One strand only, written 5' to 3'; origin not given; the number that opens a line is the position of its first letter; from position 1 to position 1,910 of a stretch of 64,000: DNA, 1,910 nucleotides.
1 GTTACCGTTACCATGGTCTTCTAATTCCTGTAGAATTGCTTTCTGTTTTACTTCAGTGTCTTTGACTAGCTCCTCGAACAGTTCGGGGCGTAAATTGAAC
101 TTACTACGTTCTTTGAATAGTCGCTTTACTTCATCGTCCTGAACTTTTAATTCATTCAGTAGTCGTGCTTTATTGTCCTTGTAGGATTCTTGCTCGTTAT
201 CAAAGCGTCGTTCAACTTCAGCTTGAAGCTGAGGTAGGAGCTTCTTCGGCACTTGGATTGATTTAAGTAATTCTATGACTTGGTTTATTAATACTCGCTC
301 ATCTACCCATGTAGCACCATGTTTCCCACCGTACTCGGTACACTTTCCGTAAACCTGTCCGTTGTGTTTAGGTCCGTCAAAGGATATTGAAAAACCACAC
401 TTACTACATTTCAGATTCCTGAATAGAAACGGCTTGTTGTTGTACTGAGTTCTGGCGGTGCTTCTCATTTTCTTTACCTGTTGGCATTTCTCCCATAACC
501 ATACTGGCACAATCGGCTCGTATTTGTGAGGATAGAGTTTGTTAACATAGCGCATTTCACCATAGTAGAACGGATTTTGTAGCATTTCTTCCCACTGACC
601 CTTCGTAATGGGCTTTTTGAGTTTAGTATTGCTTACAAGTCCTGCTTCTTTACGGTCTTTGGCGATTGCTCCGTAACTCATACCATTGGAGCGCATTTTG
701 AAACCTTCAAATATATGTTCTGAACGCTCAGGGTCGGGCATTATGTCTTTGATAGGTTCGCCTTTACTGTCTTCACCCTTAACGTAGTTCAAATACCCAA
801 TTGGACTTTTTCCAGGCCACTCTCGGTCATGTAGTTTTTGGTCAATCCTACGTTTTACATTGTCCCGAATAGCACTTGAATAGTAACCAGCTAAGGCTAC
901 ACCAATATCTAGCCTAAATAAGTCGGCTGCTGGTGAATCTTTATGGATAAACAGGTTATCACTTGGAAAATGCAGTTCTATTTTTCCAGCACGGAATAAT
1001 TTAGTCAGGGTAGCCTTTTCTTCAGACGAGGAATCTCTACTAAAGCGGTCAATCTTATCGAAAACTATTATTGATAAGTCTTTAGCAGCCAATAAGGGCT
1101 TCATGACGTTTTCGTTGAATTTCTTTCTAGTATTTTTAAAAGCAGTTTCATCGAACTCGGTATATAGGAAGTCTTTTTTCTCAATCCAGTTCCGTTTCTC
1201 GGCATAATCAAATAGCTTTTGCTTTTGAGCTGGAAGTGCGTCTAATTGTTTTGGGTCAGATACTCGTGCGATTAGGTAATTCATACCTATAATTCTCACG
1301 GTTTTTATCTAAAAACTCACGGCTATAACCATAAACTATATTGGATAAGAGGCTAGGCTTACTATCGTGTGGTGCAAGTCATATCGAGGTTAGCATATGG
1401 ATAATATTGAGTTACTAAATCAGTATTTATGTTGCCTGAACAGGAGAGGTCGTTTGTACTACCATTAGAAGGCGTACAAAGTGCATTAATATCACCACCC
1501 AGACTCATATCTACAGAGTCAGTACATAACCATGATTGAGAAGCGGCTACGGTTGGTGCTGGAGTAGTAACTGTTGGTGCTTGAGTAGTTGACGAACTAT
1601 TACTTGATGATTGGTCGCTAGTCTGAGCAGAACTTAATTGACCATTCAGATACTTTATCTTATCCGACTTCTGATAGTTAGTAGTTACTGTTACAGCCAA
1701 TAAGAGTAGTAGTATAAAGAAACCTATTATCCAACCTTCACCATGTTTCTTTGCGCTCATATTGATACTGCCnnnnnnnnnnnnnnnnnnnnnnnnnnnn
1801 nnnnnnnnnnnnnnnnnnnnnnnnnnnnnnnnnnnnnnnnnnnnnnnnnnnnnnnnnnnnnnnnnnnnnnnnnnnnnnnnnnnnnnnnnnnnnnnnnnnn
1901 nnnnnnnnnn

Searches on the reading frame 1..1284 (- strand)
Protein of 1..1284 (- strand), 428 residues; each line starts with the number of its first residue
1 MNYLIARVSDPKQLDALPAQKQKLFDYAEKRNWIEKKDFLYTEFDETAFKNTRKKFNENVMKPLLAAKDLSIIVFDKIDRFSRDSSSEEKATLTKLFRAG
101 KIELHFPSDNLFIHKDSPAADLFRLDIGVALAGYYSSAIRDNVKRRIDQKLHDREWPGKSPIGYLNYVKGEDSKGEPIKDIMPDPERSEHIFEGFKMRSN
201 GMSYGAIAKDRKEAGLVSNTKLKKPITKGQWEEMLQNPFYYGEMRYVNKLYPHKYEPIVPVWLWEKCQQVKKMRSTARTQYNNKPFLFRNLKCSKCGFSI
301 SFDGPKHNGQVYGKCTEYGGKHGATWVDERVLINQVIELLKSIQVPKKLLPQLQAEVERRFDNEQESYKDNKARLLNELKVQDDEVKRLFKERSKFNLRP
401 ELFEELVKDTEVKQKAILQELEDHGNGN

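Call 71: find_related_loci(query=window:1-1284:-, collection=viral_contigs, flank=10000)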
Query seq(428 aa) (428 aa) in viral_contigs; peptide patterns used: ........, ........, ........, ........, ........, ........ (x = any residue, [..] = any of these).
No stretch of DNA in the collection matches any of the patterns.

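Call 87: search_protein_families(library=pfam, proteins=[window:1-1284:-], max_evalue=0.001)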
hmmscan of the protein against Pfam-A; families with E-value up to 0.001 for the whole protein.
window:1-1284:- (428 aa): 2 families
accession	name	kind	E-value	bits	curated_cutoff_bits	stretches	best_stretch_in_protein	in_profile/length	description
PF00239.26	Resolvase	-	5.2e-12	46.5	23.3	1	4-150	3-139/145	Resolvase, N terminal domain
PF07508.19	Recombinase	-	2e-11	44.5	21.1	1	186-272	2-100/102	Recombinase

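Call 88: search_protein_families(library=phrogs, proteins=[window:1-1284:-], max_evalue=0.001)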
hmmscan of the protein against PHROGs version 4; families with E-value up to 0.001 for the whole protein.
window:1-1284:- (428 aa): 2 families
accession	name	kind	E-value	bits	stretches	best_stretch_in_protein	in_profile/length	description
phrog_95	-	integration and excision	1.2e-41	144.1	1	6-423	94-507/651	integrase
phrog_125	-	DNA, RNA and nucleotide metabolism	1.6e-08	35.4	1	6-274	26-251/254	DNA invertase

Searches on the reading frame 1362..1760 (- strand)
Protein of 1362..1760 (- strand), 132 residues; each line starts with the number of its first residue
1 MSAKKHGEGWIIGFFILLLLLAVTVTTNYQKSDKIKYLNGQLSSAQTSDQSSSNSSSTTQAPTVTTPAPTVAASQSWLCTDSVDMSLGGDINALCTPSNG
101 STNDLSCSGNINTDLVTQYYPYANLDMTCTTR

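Call 69: find_encoding_contigs(protein=window:1362-1760:-, flank=10000, max_places=4)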
Protein window:1362-1760:- (132 aa): 1 contig read that carries it; 1 place shown.
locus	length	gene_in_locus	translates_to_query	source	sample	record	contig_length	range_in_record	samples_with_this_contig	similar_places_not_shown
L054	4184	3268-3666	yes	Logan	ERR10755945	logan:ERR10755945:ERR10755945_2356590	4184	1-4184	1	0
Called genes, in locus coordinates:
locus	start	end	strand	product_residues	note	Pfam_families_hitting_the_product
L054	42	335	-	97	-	-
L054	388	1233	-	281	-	-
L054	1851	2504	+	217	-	-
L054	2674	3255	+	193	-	-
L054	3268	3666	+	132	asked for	-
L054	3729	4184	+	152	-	?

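Call 88: search_protein_families(library=phrogs, proteins=[window:1362-1760:-], max_evalue=0.001)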
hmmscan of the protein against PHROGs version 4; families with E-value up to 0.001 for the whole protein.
window:1362-1760:- (132 aa): 0 families
